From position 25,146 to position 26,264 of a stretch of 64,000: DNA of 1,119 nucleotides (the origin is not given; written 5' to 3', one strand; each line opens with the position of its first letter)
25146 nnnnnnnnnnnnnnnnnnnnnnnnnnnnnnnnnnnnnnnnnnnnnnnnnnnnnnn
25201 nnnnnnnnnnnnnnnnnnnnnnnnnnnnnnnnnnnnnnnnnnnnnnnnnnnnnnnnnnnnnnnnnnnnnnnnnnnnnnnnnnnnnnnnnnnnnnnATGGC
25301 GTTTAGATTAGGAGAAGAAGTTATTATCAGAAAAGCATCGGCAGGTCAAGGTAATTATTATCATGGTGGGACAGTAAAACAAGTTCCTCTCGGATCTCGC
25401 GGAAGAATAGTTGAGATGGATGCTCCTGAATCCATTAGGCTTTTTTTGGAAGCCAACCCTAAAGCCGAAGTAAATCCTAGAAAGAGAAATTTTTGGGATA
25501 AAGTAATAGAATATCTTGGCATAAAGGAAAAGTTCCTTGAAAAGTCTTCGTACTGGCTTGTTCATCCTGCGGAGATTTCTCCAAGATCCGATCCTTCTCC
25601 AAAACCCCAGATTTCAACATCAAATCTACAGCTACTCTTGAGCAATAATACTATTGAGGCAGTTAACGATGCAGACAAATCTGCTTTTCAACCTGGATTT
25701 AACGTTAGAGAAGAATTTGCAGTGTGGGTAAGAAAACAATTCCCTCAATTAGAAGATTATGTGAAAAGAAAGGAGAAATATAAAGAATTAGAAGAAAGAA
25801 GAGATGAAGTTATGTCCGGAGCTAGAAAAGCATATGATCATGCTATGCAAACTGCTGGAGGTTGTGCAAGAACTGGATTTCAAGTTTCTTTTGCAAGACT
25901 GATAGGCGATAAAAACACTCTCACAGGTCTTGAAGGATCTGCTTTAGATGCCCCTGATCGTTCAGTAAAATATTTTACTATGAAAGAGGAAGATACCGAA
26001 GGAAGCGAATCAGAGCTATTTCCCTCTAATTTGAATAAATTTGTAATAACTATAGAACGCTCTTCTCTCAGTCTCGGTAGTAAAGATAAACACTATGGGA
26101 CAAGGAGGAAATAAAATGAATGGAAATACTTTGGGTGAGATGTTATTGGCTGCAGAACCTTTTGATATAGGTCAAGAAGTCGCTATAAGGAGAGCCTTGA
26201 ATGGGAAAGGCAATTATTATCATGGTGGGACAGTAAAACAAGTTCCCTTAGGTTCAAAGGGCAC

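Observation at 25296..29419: Four paralogues of an unrecognised family inside the Ubl operon; three share a gapless RRDEV-x9-H-x7-C motif (candidate thioester carrier, ligase or dedicated substrates)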

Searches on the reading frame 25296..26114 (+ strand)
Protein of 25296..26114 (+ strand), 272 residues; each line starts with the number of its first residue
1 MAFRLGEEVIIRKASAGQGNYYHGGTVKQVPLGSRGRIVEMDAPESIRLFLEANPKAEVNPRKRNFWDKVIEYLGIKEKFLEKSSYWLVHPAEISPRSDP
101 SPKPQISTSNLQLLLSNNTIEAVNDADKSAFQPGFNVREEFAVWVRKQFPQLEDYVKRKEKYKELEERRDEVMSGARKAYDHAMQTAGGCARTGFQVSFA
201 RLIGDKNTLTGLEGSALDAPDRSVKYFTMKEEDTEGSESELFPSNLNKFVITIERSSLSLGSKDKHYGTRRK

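Call 4: search_protein_families(library=pfam, proteins=[window:25296-26114:+], max_evalue=0.1)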
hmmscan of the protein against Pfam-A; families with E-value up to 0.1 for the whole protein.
window:25296-26114:+ (272 aa): 0 families

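Call 6: search_protein_families(library=padloc, proteins=[window:25296-26114:+], max_evalue=0.1)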
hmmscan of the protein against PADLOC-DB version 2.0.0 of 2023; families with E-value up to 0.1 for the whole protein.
window:25296-26114:+ (272 aa): 0 families

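Call 7: search_protein_families(library=ncbifam, proteins=[window:25296-26114:+], max_evalue=0.1)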
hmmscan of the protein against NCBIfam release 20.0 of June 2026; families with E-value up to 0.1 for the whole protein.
window:25296-26114:+ (272 aa): 0 families

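Call 8: find_homologous_proteins(query=A1, max_evalue=0.001)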
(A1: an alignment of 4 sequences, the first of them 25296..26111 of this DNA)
Query A1 (4 sequences) (272 aa, profile of the alignment): 34 proteins with E <= 0.001 among 3528 candidates.
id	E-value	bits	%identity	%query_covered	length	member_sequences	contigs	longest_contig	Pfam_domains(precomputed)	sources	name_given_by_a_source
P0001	1.5e-53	198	100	100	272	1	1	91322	-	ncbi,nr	ncbi:MAG: hypothetical protein Q8Q31_00445 [Nanoarchaeota archaeon]|nr:hypothetical protein [Nanoarc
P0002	1.6e-47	179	40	34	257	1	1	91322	-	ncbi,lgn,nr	ncbi:MAG: hypothetical protein Q8Q31_00455 [Nanoarchaeota archaeon]|nr:hypothetical protein [Nanoarc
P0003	2.3e-44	169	41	99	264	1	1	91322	-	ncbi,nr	ncbi:MAG: hypothetical protein Q8Q31_00450 [Nanoarchaeota archaeon]|nr:hypothetical protein [Nanoarc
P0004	7.2e-34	135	40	15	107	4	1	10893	-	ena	-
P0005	8.6e-34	134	37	51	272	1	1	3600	-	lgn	-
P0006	1.4e-32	130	40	30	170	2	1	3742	-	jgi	-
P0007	6.9e-31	125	32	51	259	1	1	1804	-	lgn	-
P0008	1.1e-30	124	38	50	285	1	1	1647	-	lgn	-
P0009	3.5e-30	123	33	60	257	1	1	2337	-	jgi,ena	-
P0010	5.7e-30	122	39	36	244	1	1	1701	-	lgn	-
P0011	8.2e-30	122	37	59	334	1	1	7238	-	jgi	jgi:hypothetical protein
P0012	2.8e-29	120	35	50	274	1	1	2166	-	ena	-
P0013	7.4e-29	118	35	56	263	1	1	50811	-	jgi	-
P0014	1.3e-28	118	30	60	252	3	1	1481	-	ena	-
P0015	1.1e-27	115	44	29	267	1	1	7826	-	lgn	-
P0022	4.7e-25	106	34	16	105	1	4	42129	-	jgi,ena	-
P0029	7.6e-21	93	33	84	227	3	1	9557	-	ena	-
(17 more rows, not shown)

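Call 13: find_encoding_contigs(protein=P0013, flank=10000, max_places=3)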
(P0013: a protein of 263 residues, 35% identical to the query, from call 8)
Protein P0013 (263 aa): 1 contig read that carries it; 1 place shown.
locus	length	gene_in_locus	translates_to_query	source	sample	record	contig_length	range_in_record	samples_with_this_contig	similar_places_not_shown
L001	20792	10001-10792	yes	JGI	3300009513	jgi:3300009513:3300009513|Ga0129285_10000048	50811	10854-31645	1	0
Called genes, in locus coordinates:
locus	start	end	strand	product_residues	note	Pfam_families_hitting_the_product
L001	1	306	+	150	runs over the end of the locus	-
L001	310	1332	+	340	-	PF14464:Prok-JAB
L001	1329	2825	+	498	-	PF14464:Prok-JAB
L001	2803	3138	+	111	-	-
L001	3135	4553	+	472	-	PF00899:ThiF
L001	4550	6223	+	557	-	-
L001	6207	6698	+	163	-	-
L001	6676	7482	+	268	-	-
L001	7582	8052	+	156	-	-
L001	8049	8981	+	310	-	-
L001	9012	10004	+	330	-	-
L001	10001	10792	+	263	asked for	-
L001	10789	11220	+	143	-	-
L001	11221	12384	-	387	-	PF13173:AAA_14 (weak), PF00004:AAA, PF21960:RCF1-5-like_lid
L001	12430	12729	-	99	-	-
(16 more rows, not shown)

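Call 14: find_encoding_contigs(protein=P0022, flank=10000, max_places=4)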
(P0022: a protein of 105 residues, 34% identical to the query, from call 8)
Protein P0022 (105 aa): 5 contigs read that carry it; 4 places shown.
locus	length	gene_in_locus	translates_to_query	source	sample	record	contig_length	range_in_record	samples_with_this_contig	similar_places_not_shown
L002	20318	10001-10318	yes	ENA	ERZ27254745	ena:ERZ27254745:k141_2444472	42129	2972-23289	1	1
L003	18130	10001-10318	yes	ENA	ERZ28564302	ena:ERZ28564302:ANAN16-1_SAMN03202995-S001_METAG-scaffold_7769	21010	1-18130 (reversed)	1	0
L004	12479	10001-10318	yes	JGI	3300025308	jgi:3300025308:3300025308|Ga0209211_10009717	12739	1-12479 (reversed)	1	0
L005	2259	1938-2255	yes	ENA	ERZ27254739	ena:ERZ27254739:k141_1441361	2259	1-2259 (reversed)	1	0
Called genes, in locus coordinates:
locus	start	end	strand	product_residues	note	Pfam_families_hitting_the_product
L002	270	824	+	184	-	PF25474:TPR_TmcB (faint), PF04011:LemA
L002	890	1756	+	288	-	-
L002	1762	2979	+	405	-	PF12704:MacB_PCD, PF02687:FtsX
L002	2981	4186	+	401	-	PF12704:MacB_PCD, PF02687:FtsX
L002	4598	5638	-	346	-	-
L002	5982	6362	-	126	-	-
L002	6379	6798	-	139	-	-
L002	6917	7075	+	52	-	-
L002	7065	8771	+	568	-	PF00069:Pkinase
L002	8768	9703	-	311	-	-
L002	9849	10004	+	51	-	-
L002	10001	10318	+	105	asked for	-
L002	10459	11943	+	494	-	PF00004:AAA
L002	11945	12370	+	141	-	-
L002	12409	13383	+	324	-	PF14464:Prok-JAB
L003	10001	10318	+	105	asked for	-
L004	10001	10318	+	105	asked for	-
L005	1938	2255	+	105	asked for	-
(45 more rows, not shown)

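Call 18: predict_structure(alignment_id=A2)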
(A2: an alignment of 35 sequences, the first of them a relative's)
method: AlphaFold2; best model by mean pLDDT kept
length: 272 residues; sequences in the alignment: 35
mean_pLDDT: 79.2   pTM: 0.58
mean pLDDT of the five models: 79.2, 79.0, 78.5, 78.1, 75.8
residues with pLDDT >= 90: 116; 70-90: 71; 50-70: 53; < 50: 32
segments of 3 or more residues with pLDDT < 50: 17-20, 58-62, 79-82, 119-124, 261-266, 268-272
pLDDT, mean of each block of 10 residues (from residue 1): 89 64 68 91 87 59 63 62 73 86 60 59 59 90 96 96 96 97 89 94 95 84 84 85 96 80 47 36
secondary structure, 60 per line:
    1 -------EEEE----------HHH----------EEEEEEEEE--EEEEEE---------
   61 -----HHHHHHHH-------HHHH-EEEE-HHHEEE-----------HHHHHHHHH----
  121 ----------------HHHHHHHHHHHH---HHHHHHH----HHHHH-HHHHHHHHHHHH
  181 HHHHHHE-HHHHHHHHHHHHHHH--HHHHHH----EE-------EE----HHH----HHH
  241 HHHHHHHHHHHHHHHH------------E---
elements in order: E8-11 E35-43 E46-51 H66-73 H81-84 E86-89 E94-96 H108-116 H137-148 H152-158 H163-167 H169-186 H189-203 H206-211 H238-256

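Call 20: search_protein_representatives(alignment_id=A2)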
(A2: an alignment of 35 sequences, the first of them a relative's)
Query: 35 sequences, 349 profile positions. Proteins with E-value up to 0.001 (for the whole library): 183; up to 1e-10: 90; up to 1e-30: 54. The best 150 are listed.
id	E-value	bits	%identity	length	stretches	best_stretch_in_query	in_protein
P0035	1.5e-94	333.5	-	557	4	8-147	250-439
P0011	2.4e-93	329.6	-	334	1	91-331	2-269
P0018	6.2e-87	308.4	-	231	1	1-225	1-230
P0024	3.0e-85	302.9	-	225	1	4-228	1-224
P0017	4.5e-84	299.0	-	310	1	89-330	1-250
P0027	8.6e-84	298.1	-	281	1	1-227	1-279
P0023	1.6e-80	287.3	-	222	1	3-215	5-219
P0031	1.1e-78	281.4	-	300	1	4-229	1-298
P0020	1.1e-78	281.4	-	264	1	4-228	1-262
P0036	3.5e-78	279.6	-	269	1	91-319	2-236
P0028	5.7e-77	275.7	-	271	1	4-230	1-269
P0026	4.5e-75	269.4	-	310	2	84-229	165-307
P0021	1.8e-74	267.5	-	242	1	89-313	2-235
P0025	1.9e-74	267.4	-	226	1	4-226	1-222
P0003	3.9e-74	266.3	-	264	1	4-231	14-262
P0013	5.8e-56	206.6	-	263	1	89-314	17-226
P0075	1.8e-23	99.7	-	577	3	4-84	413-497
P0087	3.2e-16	75.9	-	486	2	4-108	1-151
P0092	2.2e-14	69.8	-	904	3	4-106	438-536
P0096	3.8e-13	65.8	-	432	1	4-92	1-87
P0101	7.1e-12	61.6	-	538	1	4-79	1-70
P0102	2.1e-11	60.0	-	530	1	5-79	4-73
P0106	9.5e-11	57.9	-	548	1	4-95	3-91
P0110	3.5e-10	56.0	-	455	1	6-103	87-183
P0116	3.9e-09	52.6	-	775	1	9-105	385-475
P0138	3.4e-07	46.2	-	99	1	113-206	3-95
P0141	5.3e-07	45.6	-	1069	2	4-100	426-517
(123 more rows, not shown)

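Call 21: fold_search(model_id=the predicted structure, library=pdb)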
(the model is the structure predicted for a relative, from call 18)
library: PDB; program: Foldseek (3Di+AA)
matches with E <= 10: 364; with E <= 0.001: 0
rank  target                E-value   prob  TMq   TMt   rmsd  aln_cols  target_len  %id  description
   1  8qqs_C                3.7e-01  0.04  0.12  0.08  26.7       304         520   14  E. coli DNA gyrase bound to a linear part of a DNA minicircle (released 2024-04-10)
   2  4xi6                  3.9e-01  0.95  0.19  0.14   4.1        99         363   13  Crystal structure of the MZM-REP domains of Mind bomb 1 (released 2015-03-18)
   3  1udl_MODEL_1_A        5.5e-01  0.80  0.17  0.42   6.5       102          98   11  The solution structure of the fifth SH3 domain of intersectin 2 (KIAA1256) (released 2003-11-01)
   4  4xi7_A                5.8e-01  0.91  0.19  0.15   4.1       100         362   13  Crystal structure of the MZM-REP domains of Mind bomb 1 in complex with Jagged1 N-box peptide (released 2015-03-18)
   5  8q7z_BT               6.8e-01  0.69  0.18  0.29  11.7       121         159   15  Structure of the G. gallus 80S non-rotated ribosome (released 2024-08-28)
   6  2d8j_MODEL_1_A        7.2e-01  0.57  0.17  0.52   8.4       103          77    8  Solution structure of the SH3 domain of Fyn-related kinase (released 2006-06-06)
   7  6kco_M                7.7e-01  0.84  0.19  0.56   6.4       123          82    6  Shuguo PWWP in complex with ssDNA (released 2020-07-01)
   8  6kcp_B                7.7e-01  0.84  0.19  0.55   6.4       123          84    6  Shuguo PWWP in complex with ssDNA (released 2020-07-01)
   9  1ynz                  7.7e-01  0.82  0.16  0.65   4.0        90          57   10  SH3 domain of yeast Pin3 (released 2006-05-30)
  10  9i1w_LT               7.7e-01  0.28  0.15  0.26  14.5       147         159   14  High resolution structure of the thermophilic 60S ribosomal subunit of Chaetomium thermophilum (released 2025-12-17)
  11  7oh3_T                8.1e-01  0.35  0.15  0.34  12.3       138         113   12  Nog1-TAP associated immature ribosomal particle population B from S. cerevisiae (released 2021-11-03)
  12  6kcp_A                8.6e-01  0.80  0.18  0.54   6.4       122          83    6  Shuguo PWWP in complex with ssDNA (released 2020-07-01)
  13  6kco_A                9.1e-01  0.80  0.18  0.55   6.4       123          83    6  Shuguo PWWP in complex with ssDNA (released 2020-07-01)
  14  3pie_A                9.1e-01  0.80  0.20  0.06   5.2       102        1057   19  Crystal structure of the 5'->3' exoribonuclease Xrn1, E178Q mutant (released 2011-02-09)
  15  7yqe_A                9.6e-01  0.75  0.16  0.24   5.2        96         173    6  Structure of human SRC regulatory domains in complex with the C-terminal PRRP motifs of GPR54. (released 2023-08-16)
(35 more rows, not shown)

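Call 22: search_protein_families(library=pfam, proteins=[P0101, P0102, P0106, P0075, P0092, P0087, P0096, P0141, P0110, P0116], max_evalue=0.01)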
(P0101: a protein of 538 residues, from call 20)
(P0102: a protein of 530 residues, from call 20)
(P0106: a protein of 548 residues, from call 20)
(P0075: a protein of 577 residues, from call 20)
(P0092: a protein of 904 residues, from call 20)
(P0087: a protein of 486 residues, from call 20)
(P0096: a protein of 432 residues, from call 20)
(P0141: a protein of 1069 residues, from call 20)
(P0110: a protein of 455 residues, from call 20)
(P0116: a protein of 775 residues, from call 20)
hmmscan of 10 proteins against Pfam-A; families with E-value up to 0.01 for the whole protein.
P0101 (538 aa): 0 families

P0102 (530 aa): 0 families

P0106 (548 aa): 0 families

P0075 (577 aa): 1 family
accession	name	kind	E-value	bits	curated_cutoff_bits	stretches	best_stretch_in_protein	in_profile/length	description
PF18346.7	SH3_15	-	1.3e-05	25.8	24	0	415-489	1-67/67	Mind bomb SH3 repeat domain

P0092 (904 aa): 0 families

P0087 (486 aa): 0 families

P0096 (432 aa): 1 family
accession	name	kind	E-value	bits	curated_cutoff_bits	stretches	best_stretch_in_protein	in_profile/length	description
PF18346.7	SH3_15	-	0.006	17.3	24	0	38-71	34-66/67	Mind bomb SH3 repeat domain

P0141 (1069 aa): 0 families

P0110 (455 aa): 0 families

P0116 (775 aa): 1 family
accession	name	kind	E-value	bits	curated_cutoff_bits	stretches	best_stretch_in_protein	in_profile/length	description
PF08520.15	Mitofissin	-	0.0015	18.7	27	0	497-537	19-59/69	Mitofissin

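Call 40: search_solved_structures(query=A4, max_evalue=10)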
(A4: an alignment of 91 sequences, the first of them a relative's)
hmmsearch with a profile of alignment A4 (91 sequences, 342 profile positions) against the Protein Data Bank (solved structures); distinct sequences matched with E-value up to 10: 3.
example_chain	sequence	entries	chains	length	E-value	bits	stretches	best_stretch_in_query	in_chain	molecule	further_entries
8qae_A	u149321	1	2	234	0.073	15.7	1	179-232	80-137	sc-apCC-6-SLLA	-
1rkt_A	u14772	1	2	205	0.75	12.4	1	148-246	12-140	protein yfiR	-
6pqt_A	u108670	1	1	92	1.7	11.2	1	41-99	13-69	Dynein intermediate chain protein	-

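Call 41: search_protein_families(library=phrogs, proteins=[window:25296-26114:+], max_evalue=0.1)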
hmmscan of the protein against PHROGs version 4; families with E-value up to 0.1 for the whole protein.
window:25296-26114:+ (272 aa): 0 families

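Call 45: predict_structure(alignment_id=A4)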
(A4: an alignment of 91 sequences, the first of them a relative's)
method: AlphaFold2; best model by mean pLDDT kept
length: 257 residues; sequences in the alignment: 91
mean_pLDDT: 83.0   pTM: 0.59
mean pLDDT of the five models: 83.0, 82.9, 82.2, 81.7, 81.7
residues with pLDDT >= 90: 156; 70-90: 49; 50-70: 10; < 50: 42
segments of 3 or more residues with pLDDT < 50: 137-147, 225-241, 243-247, 249-257
pLDDT, mean of each block of 10 residues (from residue 1): 88 78 89 96 97 98 97 91 87 97 95 98 93 63 49 94 97 94 90 90 96 87 53 44 46 34
secondary structure, 60 per line:
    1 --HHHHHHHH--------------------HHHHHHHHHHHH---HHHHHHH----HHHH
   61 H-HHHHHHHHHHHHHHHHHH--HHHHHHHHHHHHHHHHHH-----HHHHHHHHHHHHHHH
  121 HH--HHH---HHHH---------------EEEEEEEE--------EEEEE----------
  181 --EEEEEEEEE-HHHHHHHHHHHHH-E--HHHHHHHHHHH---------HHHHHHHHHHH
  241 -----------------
elements in order: H3-10 H31-42 H46-52 H57-61 H63-80 H83-100 H106-122 H131-134 E150-157 E166-170 E183-191 H193-205 H210-220 H230-240
